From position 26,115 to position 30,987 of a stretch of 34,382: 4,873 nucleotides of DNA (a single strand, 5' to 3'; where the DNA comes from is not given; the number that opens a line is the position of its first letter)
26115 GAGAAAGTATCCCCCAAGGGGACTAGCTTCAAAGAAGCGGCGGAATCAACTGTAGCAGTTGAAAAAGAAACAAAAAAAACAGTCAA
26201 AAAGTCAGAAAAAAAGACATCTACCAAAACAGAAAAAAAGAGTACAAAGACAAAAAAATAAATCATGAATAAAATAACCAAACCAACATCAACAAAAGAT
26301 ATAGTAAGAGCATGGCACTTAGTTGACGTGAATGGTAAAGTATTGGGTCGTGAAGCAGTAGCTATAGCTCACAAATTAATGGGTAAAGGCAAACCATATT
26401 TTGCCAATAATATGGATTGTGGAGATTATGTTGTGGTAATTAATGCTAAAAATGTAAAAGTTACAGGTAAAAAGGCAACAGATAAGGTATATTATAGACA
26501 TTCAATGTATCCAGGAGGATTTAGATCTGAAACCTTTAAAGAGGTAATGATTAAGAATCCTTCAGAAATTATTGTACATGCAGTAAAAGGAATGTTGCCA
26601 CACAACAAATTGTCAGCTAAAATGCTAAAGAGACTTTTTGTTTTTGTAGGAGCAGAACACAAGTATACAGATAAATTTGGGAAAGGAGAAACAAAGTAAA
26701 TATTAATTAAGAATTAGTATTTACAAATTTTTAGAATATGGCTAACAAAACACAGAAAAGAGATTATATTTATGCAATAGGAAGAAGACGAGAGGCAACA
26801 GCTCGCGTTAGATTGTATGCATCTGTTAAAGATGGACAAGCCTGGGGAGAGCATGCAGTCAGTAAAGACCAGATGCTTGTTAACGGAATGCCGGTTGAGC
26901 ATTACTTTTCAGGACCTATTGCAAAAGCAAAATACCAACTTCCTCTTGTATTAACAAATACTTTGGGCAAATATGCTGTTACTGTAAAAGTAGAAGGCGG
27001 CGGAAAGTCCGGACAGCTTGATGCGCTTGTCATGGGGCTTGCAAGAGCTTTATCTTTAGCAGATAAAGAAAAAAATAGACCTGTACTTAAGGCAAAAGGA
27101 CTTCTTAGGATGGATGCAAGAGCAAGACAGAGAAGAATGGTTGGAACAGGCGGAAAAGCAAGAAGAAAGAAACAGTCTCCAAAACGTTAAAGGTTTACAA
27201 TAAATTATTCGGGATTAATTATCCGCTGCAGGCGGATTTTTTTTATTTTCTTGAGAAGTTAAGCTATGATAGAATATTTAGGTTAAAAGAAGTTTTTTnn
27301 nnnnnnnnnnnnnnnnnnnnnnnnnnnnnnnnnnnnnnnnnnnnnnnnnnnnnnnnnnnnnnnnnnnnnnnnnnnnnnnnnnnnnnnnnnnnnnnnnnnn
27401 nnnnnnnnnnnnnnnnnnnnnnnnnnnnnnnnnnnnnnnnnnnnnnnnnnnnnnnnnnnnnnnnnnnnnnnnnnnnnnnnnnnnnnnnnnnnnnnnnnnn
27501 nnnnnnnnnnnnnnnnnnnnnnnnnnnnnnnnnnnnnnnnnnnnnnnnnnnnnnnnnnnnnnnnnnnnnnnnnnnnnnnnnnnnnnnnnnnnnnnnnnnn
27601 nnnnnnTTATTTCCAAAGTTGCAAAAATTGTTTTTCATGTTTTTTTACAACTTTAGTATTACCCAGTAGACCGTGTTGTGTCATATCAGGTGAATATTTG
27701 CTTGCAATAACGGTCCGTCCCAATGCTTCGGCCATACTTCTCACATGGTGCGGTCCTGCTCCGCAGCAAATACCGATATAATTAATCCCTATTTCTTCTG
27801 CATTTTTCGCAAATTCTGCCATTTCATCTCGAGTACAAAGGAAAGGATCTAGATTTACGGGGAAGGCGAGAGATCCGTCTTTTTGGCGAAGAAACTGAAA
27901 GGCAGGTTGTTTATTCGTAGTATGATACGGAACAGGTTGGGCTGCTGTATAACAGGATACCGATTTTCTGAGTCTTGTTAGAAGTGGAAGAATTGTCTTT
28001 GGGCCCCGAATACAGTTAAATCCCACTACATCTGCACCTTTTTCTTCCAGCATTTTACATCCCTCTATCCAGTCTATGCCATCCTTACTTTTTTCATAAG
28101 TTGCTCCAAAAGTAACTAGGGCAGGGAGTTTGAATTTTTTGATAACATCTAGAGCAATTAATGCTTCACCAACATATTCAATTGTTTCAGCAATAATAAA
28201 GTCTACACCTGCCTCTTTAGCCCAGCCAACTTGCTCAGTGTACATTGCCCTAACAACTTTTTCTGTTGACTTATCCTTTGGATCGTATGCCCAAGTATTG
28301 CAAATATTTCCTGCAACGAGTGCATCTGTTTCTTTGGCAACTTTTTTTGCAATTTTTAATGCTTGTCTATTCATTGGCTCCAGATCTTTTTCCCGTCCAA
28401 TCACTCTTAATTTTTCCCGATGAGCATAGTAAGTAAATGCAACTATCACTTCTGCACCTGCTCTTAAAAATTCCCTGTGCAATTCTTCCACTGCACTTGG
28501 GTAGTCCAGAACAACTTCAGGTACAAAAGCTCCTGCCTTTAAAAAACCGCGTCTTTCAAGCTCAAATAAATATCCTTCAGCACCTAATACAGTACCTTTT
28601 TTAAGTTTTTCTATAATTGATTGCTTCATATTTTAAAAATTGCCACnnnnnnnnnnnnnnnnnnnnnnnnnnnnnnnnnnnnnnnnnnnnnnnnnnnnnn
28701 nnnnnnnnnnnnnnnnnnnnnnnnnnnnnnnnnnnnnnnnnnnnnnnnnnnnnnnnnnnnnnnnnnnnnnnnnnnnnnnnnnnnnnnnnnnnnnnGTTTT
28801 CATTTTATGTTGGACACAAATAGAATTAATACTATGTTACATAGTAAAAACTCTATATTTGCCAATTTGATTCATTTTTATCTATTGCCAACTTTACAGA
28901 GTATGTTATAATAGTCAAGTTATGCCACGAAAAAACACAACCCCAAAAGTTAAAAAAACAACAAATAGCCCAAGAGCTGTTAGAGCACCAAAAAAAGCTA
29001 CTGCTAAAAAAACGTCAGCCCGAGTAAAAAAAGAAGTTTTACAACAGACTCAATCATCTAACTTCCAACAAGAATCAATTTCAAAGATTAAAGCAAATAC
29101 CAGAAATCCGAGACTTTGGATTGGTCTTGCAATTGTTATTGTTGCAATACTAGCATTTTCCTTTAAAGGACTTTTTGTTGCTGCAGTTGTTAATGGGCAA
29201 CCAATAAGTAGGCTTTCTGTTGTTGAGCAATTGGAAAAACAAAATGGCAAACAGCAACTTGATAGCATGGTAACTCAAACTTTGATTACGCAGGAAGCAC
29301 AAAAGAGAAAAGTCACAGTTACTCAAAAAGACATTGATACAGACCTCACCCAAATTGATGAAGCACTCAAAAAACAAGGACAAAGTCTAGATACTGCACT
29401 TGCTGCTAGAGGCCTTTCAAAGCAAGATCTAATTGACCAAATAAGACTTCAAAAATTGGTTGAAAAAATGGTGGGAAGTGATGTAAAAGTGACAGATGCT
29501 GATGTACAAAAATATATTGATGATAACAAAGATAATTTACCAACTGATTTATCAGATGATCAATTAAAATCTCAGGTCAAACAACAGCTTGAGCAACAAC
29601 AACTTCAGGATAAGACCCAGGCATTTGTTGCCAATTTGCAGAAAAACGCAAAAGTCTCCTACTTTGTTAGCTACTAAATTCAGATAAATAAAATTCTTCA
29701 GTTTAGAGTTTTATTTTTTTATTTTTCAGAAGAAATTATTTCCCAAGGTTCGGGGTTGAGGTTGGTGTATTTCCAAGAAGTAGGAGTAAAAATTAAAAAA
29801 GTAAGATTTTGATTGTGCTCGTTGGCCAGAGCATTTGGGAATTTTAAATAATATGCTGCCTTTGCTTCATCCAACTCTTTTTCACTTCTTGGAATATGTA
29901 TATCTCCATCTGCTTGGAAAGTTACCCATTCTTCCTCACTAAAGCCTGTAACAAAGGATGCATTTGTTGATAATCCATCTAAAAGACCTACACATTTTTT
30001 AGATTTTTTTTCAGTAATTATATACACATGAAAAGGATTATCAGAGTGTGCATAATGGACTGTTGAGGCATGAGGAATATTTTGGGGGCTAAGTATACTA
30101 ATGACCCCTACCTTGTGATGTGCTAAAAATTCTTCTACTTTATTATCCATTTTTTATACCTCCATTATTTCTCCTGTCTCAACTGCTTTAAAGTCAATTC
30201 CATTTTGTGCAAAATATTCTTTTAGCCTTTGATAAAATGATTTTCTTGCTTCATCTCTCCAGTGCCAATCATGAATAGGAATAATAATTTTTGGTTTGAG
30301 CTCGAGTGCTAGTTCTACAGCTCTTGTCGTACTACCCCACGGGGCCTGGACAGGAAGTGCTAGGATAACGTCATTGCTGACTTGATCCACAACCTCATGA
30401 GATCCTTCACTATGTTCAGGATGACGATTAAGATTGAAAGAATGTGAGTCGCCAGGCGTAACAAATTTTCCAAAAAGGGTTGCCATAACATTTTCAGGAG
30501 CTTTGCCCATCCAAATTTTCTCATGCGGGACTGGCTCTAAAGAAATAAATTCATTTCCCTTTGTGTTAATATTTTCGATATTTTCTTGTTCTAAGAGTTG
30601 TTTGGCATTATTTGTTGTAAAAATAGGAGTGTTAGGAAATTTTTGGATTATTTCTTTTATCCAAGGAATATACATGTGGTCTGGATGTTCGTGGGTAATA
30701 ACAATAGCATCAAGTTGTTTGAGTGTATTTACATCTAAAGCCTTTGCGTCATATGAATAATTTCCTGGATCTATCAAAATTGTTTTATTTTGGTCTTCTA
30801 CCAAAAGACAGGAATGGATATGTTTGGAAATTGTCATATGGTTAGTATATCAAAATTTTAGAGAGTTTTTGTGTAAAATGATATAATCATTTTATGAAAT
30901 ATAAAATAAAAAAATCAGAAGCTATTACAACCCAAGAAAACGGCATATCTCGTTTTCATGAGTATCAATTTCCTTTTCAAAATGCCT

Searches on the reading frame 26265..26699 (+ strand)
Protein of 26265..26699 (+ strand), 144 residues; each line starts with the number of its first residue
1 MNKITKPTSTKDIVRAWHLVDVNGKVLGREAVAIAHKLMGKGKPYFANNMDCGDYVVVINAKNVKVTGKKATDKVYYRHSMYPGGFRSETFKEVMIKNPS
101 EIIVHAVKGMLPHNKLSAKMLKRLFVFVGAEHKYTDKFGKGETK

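Call 12: search_protein_families(library=pfam, proteins=[window:26265-26699:+])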
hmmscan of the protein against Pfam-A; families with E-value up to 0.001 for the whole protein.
window:26265-26699:+ (144 aa): 1 family
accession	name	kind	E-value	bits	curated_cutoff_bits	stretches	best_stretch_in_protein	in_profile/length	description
PF00572.24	Ribosomal_L13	-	4.8e-45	152.9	23.8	1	15-133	1-119/119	Ribosomal protein L13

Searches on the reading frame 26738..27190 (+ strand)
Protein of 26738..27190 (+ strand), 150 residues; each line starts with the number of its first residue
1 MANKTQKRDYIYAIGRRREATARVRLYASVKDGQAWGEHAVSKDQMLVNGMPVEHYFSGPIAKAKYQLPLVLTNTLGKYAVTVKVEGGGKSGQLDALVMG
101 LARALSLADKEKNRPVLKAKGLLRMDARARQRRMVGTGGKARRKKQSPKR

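Call 12: search_protein_families(library=pfam, proteins=[window:26738-27190:+])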
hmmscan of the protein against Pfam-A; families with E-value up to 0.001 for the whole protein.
window:26738-27190:+ (150 aa): 1 family
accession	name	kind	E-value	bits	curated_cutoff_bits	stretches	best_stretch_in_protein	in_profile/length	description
PF00380.25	Ribosomal_S9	-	9.7e-28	97.5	22.5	1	15-150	1-121/121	Ribosomal protein S9/S16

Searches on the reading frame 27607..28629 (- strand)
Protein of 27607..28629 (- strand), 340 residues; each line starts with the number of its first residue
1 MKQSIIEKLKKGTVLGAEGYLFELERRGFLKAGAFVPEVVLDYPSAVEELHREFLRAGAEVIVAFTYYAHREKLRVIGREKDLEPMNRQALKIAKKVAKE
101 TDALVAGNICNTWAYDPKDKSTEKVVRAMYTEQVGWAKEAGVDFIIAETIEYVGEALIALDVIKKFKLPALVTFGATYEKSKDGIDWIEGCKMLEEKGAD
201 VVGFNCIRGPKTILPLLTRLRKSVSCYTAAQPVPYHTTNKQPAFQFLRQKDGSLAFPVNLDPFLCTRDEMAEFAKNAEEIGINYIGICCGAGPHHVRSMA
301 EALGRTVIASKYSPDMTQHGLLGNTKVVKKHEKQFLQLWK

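Call 62: search_protein_families(library=pfam, proteins=[window:27607-28629:-], max_evalue=0.001)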
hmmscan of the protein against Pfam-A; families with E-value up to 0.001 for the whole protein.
window:27607-28629:- (340 aa): 1 family
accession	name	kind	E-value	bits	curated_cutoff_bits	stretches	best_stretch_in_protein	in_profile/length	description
PF02574.22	S-methyl_trans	-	3.4e-43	149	22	1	38-303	25-283/283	Homocysteine S-methyltransferase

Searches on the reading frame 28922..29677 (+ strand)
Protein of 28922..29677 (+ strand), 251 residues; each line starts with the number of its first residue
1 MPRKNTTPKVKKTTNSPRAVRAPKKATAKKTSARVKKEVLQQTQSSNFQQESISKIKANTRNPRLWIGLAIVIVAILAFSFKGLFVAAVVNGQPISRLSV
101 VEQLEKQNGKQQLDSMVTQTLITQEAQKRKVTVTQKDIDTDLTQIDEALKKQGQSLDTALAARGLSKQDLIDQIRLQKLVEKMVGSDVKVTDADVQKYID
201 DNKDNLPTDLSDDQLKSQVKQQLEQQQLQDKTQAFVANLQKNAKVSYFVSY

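Call 62: search_protein_families(library=pfam, proteins=[window:28922-29677:+], max_evalue=0.001)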
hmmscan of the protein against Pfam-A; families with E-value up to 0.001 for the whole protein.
window:28922-29677:+ (251 aa): 2 families
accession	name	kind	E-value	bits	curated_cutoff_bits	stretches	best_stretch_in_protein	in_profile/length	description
PF13624.11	SurA_N_3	-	7.6e-07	29.5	27.2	1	55-183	4-161/162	SurA-like N-terminal domain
PF09312.16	SurA_N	-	2.8e-05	24.7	30.8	1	110-180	44-114/118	SurA N-terminal domain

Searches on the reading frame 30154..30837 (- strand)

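Call 62: search_protein_families(library=pfam, proteins=[window:30154-30837:-], max_evalue=0.001)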
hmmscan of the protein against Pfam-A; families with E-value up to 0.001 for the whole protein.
window:30154-30837:- (227 aa): 3 families
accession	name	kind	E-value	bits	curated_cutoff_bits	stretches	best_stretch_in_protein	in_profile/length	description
PF13483.12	Lactamase_B_3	-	1.2e-13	51.8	24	1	3-70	2-65/160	Beta-lactamase superfamily domain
PF00753.33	Lactamase_B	-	9.7e-12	45.7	22.7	1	7-55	5-57/196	Metallo-beta-lactamase superfamily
PF12706.13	Lactamase_B_2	-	2.4e-08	34.3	27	1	19-93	2-82/200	Beta-lactamase superfamily domain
